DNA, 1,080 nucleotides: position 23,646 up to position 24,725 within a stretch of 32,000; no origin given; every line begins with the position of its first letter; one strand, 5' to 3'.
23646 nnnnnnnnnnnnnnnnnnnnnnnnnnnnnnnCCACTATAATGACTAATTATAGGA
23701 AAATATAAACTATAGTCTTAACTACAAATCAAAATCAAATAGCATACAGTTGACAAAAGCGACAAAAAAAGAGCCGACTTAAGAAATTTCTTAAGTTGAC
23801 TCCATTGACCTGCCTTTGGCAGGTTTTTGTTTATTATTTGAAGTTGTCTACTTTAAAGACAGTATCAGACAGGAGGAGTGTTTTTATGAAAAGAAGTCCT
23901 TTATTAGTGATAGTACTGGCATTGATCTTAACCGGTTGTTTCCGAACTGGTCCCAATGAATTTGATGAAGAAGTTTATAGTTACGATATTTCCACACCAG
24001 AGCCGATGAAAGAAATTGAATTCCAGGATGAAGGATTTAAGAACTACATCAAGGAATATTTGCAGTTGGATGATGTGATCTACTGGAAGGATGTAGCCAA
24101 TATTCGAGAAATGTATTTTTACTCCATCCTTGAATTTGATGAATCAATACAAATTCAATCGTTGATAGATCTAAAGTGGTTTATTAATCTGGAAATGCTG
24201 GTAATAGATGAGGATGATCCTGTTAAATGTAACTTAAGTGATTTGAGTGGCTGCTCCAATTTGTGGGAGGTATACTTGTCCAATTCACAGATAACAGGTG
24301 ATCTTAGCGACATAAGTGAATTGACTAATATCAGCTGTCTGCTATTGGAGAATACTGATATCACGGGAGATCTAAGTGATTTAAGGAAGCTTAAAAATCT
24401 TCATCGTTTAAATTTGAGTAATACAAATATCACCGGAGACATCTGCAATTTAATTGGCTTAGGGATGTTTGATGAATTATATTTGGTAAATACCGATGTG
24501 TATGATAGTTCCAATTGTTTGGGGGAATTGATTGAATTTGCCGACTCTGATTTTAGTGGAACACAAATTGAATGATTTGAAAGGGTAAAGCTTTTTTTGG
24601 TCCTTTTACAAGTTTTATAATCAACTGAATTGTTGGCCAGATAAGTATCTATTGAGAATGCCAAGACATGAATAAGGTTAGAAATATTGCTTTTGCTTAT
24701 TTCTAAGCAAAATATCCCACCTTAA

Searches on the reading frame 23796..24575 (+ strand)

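Call 37: search_protein_families(library=pfam, proteins=[window:23796-24575:+], max_evalue=0.001)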
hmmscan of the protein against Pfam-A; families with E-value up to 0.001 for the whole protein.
window:23796-24575:+ (259 aa): 1 family
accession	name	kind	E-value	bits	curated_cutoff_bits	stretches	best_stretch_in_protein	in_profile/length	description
PF12799.13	LRR_4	-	4.2e-05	24.1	27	0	177-219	1-42/44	Leucine Rich repeats (2 copies)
